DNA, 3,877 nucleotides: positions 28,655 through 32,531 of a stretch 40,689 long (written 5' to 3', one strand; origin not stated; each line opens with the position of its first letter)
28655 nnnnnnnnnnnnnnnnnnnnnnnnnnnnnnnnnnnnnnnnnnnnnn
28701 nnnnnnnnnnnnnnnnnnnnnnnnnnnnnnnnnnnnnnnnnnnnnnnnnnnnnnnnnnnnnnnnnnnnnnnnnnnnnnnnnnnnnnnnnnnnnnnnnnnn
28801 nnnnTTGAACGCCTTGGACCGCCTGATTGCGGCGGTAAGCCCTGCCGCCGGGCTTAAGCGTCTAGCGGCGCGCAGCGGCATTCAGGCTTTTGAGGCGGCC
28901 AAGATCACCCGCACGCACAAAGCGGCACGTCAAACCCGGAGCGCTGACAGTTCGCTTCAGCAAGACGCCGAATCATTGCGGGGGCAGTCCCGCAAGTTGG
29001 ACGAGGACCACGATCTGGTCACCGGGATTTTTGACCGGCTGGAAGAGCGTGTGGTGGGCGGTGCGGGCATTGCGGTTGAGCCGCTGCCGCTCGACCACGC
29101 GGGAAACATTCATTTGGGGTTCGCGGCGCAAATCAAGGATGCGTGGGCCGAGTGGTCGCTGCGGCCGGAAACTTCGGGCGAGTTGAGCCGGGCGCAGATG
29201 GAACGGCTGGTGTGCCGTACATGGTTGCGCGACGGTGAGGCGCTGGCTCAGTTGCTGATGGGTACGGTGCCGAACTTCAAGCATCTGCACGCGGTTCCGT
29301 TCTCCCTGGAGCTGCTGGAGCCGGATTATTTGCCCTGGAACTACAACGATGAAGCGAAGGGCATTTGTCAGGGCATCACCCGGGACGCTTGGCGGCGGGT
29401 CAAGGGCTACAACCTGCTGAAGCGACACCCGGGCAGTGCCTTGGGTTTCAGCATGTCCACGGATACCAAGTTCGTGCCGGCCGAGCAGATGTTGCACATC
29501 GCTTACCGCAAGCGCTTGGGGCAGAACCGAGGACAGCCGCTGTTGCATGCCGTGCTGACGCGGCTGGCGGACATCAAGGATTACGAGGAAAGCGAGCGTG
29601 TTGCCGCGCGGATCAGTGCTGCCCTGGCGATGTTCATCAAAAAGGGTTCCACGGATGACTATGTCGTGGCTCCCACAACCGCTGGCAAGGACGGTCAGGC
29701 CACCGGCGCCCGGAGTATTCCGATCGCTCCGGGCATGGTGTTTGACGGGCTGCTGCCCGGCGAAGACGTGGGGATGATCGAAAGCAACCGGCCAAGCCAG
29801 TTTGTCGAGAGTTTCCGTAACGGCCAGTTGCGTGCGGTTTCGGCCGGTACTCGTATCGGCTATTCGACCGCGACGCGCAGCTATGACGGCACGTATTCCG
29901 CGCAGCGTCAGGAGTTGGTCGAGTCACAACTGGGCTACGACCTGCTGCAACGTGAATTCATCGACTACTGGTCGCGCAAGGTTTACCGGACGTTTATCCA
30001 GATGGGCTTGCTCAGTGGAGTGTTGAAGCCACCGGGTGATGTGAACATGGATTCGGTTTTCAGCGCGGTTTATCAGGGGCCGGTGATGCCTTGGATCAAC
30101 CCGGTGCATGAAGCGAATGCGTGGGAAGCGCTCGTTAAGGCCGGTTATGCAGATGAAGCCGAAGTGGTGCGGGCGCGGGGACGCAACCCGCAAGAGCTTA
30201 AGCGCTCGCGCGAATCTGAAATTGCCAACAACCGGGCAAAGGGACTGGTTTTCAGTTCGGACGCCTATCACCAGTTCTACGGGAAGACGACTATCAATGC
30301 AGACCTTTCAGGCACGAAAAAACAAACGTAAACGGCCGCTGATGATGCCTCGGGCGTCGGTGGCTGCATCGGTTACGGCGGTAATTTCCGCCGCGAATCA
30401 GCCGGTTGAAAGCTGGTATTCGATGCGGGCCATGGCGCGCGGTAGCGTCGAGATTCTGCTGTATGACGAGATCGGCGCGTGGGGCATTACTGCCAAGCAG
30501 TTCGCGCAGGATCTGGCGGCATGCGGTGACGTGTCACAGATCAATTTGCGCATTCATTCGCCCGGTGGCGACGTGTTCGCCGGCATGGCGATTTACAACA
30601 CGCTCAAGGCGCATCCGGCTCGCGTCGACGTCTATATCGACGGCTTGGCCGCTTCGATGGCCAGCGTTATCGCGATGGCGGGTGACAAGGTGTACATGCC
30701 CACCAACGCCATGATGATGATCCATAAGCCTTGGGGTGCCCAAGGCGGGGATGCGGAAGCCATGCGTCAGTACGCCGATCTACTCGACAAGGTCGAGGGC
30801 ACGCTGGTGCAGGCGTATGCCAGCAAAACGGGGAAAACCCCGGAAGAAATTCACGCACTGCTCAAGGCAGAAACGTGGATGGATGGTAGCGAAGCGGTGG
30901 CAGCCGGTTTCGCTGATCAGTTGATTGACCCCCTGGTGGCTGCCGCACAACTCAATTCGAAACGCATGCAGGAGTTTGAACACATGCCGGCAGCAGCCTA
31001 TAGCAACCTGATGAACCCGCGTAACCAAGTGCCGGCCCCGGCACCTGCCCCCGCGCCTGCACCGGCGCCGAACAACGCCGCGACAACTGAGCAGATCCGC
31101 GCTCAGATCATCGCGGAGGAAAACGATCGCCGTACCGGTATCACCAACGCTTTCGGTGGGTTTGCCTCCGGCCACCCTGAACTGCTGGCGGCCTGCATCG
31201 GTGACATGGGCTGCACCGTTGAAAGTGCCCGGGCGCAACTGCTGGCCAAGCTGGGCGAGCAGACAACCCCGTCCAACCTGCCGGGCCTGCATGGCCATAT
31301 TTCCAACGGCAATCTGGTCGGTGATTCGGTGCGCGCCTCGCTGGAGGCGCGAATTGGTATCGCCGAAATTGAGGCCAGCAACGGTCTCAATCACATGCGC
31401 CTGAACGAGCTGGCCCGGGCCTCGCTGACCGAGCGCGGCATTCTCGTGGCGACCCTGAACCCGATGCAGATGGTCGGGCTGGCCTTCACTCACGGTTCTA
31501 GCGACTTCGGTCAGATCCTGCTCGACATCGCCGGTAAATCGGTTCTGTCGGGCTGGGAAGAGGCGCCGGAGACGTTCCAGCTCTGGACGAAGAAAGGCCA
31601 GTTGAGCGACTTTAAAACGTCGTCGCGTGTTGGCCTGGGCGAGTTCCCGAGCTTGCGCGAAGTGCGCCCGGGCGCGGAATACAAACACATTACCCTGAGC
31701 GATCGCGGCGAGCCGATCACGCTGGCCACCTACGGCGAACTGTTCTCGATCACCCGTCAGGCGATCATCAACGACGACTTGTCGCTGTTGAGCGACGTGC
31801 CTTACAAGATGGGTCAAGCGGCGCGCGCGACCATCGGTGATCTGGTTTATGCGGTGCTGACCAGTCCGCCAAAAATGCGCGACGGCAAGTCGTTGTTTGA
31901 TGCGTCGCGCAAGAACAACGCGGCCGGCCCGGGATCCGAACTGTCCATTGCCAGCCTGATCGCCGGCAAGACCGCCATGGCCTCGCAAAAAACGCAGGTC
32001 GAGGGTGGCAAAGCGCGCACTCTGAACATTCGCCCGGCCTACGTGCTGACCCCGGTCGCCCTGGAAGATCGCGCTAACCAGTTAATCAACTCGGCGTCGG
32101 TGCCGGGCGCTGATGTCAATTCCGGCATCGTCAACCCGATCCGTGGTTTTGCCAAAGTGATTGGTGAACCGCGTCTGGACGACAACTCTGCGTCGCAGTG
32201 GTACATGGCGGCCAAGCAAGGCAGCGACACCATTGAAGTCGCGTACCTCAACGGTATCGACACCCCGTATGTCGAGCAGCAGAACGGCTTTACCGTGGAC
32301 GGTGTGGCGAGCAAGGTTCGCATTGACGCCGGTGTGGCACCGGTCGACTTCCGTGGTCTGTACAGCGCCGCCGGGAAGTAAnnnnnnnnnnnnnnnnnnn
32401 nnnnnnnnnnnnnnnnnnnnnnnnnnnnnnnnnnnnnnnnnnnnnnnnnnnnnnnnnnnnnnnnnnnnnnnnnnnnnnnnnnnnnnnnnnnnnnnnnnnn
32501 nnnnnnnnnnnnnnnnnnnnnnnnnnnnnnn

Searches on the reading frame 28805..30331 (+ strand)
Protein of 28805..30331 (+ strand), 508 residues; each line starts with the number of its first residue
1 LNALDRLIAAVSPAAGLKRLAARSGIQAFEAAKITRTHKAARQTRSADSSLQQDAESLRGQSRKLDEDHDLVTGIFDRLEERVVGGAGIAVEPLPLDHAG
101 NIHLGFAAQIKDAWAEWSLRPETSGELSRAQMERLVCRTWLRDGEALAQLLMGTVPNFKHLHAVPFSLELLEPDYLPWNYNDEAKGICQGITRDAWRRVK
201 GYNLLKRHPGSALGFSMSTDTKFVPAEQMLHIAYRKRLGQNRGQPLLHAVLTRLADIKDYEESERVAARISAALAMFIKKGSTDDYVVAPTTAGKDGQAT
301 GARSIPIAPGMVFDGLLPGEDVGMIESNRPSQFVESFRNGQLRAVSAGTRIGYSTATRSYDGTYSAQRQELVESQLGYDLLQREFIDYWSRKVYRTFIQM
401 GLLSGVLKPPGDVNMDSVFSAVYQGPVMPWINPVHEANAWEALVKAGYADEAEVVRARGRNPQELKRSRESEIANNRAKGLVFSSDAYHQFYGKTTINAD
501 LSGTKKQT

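Call 62: search_protein_families(library=phrogs, proteins=[window:28805-30331:+], max_evalue=0.00001)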
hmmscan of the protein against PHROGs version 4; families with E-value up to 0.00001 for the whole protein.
window:28805-30331:+ (508 aa): 5 families
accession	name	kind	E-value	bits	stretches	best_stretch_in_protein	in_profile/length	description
phrog_21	-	head and packaging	4.5e-105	353.7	1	1-499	8-520/1362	portal protein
phrog_12037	-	unknown function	2.4e-60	204.8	1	1-209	1-208/212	-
phrog_537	-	head and packaging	3.7e-49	168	1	306-499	26-222/233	portal protein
phrog_26857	-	unknown function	9e-33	114.9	1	1-119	1-119/143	-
phrog_20042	-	unknown function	1.7e-29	103.5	1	1-110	1-110/119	-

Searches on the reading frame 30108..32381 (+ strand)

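Call 62: search_protein_families(library=phrogs, proteins=[window:30108-32381:+], max_evalue=0.00001)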
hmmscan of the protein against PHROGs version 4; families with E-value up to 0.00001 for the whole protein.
window:30108-32381:+ (757 aa): 14 families
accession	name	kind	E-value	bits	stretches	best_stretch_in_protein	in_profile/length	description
phrog_133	-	head and packaging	1e-287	957.3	1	96-756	2-667/668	head maturation protease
phrog_4523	-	head and packaging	4e-110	370.4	1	295-757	198-644/644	major head and protease protein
phrog_3348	-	unknown function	1.7e-93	315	1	96-353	17-284/386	-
phrog_94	-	head and packaging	1.1e-87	297.1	1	87-555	54-573/622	head maturation protease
phrog_26519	-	unknown function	3.2e-73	246.5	1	561-753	2-189/192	-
phrog_2976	-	head and packaging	3.7e-72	245.2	1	98-331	3-229/394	head maturation protease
phrog_1684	-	head and packaging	1.7e-50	173.1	1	79-289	8-215/284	head maturation protease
phrog_53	-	head and packaging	7.5e-45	155.1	1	134-387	109-401/583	head maturation protease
phrog_13984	-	unknown function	9e-39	133.4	1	90-205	11-123/123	-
phrog_29592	-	unknown function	7.7e-22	78.3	1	498-753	628-887/893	-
phrog_1827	-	other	4.2e-16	59.9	1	134-262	44-172/202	ATP-dependent protease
phrog_23753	-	head and packaging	9e-12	46.2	1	126-283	23-182/298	head maturation protease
phrog_33547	-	unknown function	9.5e-09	35.7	1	144-272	31-158/357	-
phrog_371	-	head and packaging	1.3e-08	35.5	0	503-599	43-139/303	major head protein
